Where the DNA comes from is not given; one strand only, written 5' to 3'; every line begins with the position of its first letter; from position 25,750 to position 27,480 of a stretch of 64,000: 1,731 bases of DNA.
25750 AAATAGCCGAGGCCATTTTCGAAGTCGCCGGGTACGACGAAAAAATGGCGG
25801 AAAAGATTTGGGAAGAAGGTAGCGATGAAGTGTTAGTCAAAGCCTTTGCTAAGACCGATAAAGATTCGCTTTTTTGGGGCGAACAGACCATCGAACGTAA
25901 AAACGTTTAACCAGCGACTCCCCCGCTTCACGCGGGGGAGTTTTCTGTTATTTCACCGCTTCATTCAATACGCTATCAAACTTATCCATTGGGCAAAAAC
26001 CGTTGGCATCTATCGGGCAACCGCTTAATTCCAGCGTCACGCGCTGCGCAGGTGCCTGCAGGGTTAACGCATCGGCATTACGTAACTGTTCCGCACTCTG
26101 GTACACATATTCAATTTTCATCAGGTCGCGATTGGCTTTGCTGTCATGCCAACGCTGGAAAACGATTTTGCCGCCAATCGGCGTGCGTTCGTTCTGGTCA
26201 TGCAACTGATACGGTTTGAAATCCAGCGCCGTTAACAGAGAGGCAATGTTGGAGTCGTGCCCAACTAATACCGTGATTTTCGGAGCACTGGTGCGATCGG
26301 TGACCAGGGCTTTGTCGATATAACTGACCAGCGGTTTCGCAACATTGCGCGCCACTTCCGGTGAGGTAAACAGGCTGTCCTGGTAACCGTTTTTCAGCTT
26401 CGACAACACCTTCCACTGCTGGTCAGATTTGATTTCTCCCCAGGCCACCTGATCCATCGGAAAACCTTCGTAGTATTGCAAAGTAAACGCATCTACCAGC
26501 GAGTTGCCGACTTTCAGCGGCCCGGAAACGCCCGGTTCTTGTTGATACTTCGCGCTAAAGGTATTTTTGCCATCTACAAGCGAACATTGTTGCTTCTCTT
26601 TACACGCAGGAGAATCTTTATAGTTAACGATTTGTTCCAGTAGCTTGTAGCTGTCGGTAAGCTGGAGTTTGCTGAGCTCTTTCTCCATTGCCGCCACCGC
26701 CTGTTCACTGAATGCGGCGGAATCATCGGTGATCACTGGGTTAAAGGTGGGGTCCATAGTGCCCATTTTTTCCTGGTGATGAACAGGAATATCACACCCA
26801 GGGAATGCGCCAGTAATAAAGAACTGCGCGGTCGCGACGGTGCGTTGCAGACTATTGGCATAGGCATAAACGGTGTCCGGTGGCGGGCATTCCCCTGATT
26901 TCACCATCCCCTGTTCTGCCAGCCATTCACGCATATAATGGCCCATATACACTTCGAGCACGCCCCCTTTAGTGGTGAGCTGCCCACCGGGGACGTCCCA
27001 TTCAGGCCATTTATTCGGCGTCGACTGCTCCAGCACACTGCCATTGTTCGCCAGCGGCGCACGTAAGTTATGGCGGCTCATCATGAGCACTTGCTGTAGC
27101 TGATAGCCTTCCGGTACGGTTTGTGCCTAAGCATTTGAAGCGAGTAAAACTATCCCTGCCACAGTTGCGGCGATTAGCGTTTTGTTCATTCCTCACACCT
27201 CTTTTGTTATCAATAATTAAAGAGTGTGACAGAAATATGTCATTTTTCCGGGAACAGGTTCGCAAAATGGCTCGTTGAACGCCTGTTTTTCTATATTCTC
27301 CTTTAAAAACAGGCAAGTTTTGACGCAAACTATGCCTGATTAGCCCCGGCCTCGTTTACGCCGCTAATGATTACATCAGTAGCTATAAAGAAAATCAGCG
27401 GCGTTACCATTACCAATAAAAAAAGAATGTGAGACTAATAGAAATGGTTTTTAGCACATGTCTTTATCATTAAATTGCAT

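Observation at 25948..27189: agp carries an in-frame amber (TAG) codon inside its signal peptide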

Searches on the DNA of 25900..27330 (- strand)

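Call 3: search_dna_similar(query=window:25900-27330:-, collection=ecoli_genomes, mode=near, max_rows=40)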
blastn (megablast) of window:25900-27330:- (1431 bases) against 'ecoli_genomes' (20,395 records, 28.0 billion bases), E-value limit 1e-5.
Records with a match: 5421; places in all: 5447; records where one place covers at least 80% of the query: 5414.
Genomes with a match: 5418 of 5426; with a place that covers at least 80% of the query: 5412. Places per genome that has any: lowest 1, median 1, highest 3. On chromosomes: 5438 places; on plasmids: 9.
Best place of each record, by identity: >=99% 554; 95-99% 4665; 90-95% 197; 80-90% 5.
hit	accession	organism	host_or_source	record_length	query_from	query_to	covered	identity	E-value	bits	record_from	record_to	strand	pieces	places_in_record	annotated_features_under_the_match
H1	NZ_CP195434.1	Escherichia coli strain 23AR0806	Homo sapiens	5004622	1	1431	100%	99.9%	0e+0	2632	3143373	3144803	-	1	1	agp: bifunctional glucose-1-phosphatase/inositol phosphatase | yccJ: YccJ family protein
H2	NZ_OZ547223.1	Escherichia coli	Homo sapiens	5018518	1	1431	100%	99.9%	0e+0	2632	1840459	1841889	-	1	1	agp: bifunctional glucose-1-phosphatase/inositol phosphatase | yccJ: YccJ family protein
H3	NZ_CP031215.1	Escherichia coli strain Es_ST80_L1_NDM_10_2017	Homo sapiens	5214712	1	1431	100%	99.8%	0e+0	2627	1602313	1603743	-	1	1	agp: bifunctional glucose-1-phosphatase/inositol phosphatase | yccJ: YccJ family protein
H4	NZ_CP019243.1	Escherichia coli strain Combat2C1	Homo sapiens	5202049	1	1431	100%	99.8%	0e+0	2627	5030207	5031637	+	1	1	agp: bifunctional glucose-1-phosphatase/inositol phosphatase | yccJ: YccJ family protein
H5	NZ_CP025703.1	Escherichia coli strain BH100N substr. MG2017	Homo sapiens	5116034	1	1431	100%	99.8%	0e+0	2627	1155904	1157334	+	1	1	agp: bifunctional glucose-1-phosphatase/inositol phosphatase | yccJ: YccJ family protein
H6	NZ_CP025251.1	Escherichia coli strain BH100 substr. MG2017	Homo sapiens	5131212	1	1431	100%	99.8%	0e+0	2627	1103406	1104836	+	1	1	agp: bifunctional glucose-1-phosphatase/inositol phosphatase | yccJ: YccJ family protein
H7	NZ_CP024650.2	Escherichia coli strain BH100 substr. MG2014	Homo sapiens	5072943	1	1431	100%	99.8%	0e+0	2627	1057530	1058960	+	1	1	agp: bifunctional glucose-1-phosphatase/inositol phosphatase | yccJ: YccJ family protein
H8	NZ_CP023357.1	Escherichia coli strain 317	canine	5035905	1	1431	100%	99.8%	0e+0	2627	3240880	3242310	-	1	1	agp: bifunctional glucose-1-phosphatase/inositol phosphatase | yccJ: YccJ family protein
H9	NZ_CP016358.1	Escherichia coli strain K-15KW01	Homo sapiens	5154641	1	1431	100%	99.8%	0e+0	2627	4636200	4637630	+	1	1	agp: bifunctional glucose-1-phosphatase/inositol phosphatase | yccJ: YccJ family protein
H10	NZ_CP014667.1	Escherichia coli strain ECONIH2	-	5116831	1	1431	100%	99.8%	0e+0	2627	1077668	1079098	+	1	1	agp: bifunctional glucose-1-phosphatase/inositol phosphatase | yccJ: YccJ family protein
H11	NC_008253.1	Escherichia coli 536 strain 536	-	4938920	1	1431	100%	99.8%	0e+0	2627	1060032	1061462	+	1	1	agp: bifunctional glucose-1-phosphatase/inositol phosphatase | yccJ: YccJ family protein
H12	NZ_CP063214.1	Escherichia coli strain ERP001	Red panda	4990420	1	1431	100%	99.8%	0e+0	2627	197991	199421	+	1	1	agp: bifunctional glucose-1-phosphatase/inositol phosphatase | yccJ: YccJ family protein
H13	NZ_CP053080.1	Escherichia coli strain HB37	chicken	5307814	1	1431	100%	99.8%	0e+0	2627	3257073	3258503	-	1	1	agp: bifunctional glucose-1-phosphatase/inositol phosphatase | yccJ: YccJ family protein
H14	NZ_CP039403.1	Escherichia coli strain 382634_2f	Homo sapiens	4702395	1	1431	100%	99.8%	0e+0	2627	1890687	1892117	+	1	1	agp: bifunctional glucose-1-phosphatase/inositol phosphatase | yccJ: YccJ family protein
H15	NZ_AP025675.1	Escherichia coli strain Rb-3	Homo sapiens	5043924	1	1431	100%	99.8%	0e+0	2627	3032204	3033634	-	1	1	agp: bifunctional glucose-1-phosphatase/inositol phosphatase | yccJ: YccJ family protein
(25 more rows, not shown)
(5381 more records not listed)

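Call 5: get_annotated_region(hit=H1, flank=3000)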
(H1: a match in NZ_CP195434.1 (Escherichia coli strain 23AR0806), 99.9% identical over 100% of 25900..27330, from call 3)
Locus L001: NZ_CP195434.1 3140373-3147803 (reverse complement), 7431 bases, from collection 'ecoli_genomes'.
description: Escherichia coli strain 23AR0806 chromosome, complete genome
organism: Escherichia coli strain 23AR0806 (NCBI taxid 562)
replicon: chromosome; assembly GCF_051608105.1
host: Homo sapiens; source: Screen: rectum; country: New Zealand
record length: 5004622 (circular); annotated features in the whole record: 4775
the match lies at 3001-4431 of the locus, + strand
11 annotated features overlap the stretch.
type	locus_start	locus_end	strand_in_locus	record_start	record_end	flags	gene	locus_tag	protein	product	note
CDS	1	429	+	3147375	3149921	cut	torA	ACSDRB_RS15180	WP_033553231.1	trimethylamine-N-oxide reductase TorA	-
CDS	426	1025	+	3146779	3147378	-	torD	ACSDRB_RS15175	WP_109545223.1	molecular chaperone TorD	-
CDS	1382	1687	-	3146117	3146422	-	cbpM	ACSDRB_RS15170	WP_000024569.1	chaperone modulator CbpM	-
CDS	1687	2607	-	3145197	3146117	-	cbpA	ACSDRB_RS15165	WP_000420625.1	curved DNA-binding protein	-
CDS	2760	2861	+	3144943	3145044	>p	-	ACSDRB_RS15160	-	hypothetical protein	incomplete; partial in the middle of a contig; missing N-terminus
CDS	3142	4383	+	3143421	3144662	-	agp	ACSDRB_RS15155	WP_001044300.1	bifunctional glucose-1-phosphatase/inositol phosphatase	-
CDS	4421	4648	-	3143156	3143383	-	yccJ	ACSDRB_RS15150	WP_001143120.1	YccJ family protein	-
CDS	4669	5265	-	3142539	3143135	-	wrbA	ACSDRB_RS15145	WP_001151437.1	NAD(P)H:quinone oxidoreductase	-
CDS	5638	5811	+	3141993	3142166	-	ymdF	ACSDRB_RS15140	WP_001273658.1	general stress protein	-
CDS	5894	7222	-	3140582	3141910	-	rutG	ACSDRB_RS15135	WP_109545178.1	pyrimidine utilization transport protein G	-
CDS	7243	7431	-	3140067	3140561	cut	rutF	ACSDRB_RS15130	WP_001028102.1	NADH-dependent FMN reductase RutF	-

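Call 6: get_annotated_region(hit=H2, flank=3000)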
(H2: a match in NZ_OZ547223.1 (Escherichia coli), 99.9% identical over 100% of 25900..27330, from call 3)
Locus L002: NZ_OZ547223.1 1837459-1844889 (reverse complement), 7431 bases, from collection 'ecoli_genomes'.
description: Escherichia coli isolate AF22 chromosome 1, complete sequence
organism: Escherichia coli (NCBI taxid 562)
replicon: chromosome; assembly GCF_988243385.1
host: Homo sapiens; source: blood culture; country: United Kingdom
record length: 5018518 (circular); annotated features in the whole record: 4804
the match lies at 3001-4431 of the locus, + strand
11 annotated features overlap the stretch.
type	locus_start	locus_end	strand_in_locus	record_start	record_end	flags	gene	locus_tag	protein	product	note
CDS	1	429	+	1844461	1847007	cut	torA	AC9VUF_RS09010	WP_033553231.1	trimethylamine-N-oxide reductase TorA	-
CDS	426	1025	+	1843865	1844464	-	torD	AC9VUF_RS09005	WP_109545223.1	molecular chaperone TorD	-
CDS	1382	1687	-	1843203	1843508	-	cbpM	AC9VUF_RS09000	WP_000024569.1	chaperone modulator CbpM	-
CDS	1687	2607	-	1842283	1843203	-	cbpA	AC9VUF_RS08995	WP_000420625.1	curved DNA-binding protein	-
CDS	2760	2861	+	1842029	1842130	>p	-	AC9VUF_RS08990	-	hypothetical protein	incomplete; partial in the middle of a contig; missing N-terminus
CDS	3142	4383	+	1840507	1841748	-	agp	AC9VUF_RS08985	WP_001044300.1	bifunctional glucose-1-phosphatase/inositol phosphatase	-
CDS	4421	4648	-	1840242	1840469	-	yccJ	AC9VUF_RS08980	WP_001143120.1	YccJ family protein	-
CDS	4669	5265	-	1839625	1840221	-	wrbA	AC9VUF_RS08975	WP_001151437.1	NAD(P)H:quinone oxidoreductase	-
CDS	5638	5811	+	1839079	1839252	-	ymdF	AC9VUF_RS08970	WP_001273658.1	con-10 family general stress protein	-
CDS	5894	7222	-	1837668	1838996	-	rutG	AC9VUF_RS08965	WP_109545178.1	pyrimidine utilization transport protein G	-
CDS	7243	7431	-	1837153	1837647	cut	rutF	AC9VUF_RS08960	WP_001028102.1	NADH-dependent FMN reductase RutF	-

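Call 7: get_annotated_region(hit=H11, flank=3000)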
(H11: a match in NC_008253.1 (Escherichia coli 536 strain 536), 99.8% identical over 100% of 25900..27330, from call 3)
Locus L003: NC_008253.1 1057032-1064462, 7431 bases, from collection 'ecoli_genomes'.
description: Escherichia coli 536, complete sequence
organism: Escherichia coli 536 strain 536 (NCBI taxid 362663)
replicon: chromosome; assembly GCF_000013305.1
host: -; source: -; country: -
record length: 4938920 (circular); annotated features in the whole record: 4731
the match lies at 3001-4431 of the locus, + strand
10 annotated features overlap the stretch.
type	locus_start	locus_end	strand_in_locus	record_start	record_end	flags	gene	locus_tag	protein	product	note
CDS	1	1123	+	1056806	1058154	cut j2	-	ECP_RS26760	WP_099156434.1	IS3-like element IS1397 family transposase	programmed frameshift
CDS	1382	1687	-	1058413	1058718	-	cbpM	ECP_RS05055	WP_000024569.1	chaperone modulator CbpM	-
CDS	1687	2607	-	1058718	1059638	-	cbpA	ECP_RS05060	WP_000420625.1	curved DNA-binding protein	-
CDS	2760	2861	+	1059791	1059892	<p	-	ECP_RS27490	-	hypothetical protein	incomplete; partial in the middle of a contig; missing N-terminus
CDS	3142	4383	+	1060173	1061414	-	agp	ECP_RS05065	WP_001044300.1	bifunctional glucose-1-phosphatase/inositol phosphatase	-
CDS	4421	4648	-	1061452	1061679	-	yccJ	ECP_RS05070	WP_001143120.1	YccJ family protein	-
CDS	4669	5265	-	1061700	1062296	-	wrbA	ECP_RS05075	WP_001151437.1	NAD(P)H:quinone oxidoreductase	-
CDS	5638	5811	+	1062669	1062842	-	ymdF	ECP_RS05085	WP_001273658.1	general stress protein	-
CDS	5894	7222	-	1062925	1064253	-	rutG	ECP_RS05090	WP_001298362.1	pyrimidine utilization transport protein G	-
CDS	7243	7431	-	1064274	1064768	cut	rutF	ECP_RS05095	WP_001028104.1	NADH-dependent FMN reductase RutF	-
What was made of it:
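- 25916..25942 (.): G+C-rich hairpin between the convergent genes agp and yccJ. agp has no gene downstream on its strand, so the stop has no polar effect on a downstream gene. Gene layout is from calls 5-7.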

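Call 10: search_dna_similar(query=window:27102-27156:-, collection=ecoli_genomes, mode=near, max_evalue=10, max_rows=40)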
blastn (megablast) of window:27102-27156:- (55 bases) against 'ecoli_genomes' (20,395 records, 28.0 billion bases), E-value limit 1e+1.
No match.
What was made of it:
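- Checked: A 55-mer centred on the T matches none of 5,426 complete E. coli genomes (call 10).
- The TAG is not conserved in any other lineage (call 10), so nothing suggests a selected recoding signal.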

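Call 11: search_dna_similar(query=L001:3175-3229:+, collection=ecoli_genomes, mode=near, max_evalue=10, max_rows=5)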
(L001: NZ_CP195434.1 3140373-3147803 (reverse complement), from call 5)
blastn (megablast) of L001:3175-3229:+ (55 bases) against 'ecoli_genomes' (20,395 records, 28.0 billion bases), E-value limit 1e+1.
Records with a match: 5366; places in all: 5372; records where one place covers at least 80% of the query: 5366.
Genomes with a match: 5364 of 5426; with a place that covers at least 80% of the query: 5364. Places per genome that has any: lowest 1, median 1, highest 2. On chromosomes: 5363 places; on plasmids: 9.
Best place of each record, by identity: >=99% 2474; 95-99% 2890; 90-95% 2.
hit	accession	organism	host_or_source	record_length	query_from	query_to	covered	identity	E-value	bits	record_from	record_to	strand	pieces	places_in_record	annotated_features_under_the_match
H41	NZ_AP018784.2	Escherichia coli strain SK1144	-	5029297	1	55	100%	100.0%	9e-20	102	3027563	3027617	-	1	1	agp: bifunctional glucose-1-phosphatase/inositol phosphatase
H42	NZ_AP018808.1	Escherichia coli strain E2865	Bos taurus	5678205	1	55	100%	100.0%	9e-20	102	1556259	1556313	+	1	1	agp: bifunctional glucose-1-phosphatase/inositol phosphatase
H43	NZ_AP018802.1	Escherichia coli strain E2863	Bos taurus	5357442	1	55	100%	100.0%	9e-20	102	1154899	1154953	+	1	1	agp: bifunctional glucose-1-phosphatase/inositol phosphatase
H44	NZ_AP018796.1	Escherichia coli strain E2855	Bos taurus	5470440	1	55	100%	100.0%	9e-20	102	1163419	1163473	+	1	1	agp: bifunctional glucose-1-phosphatase/inositol phosphatase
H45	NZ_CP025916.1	Escherichia coli strain 120899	Homo sapiens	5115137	1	55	100%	100.0%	9e-20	102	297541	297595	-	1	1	agp: bifunctional glucose-1-phosphatase/inositol phosphatase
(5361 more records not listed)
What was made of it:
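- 27127..27129 (-): Amber codon TAG at codon 21, where relatives have CAG (Gln). The mutated base is 27129: C>T in the agp sense, G>A on the + strand. The T allele is in 0 of 5,426 complete E. coli genomes and the C allele in 5,364 (calls 10, 11).
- On Recent nonsense pseudogene: The C allele is in 5,364 genomes and the T allele in none (calls 10, 11).
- Checked: The control 55-mer with C matches 5,364 of them (call 11).
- T allele in 0 of 5,426 complete genomes, C allele in 5,364 (calls 10, 11).
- Tried and rejected: There was no match (call 10), and the control with C worked (call 11).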
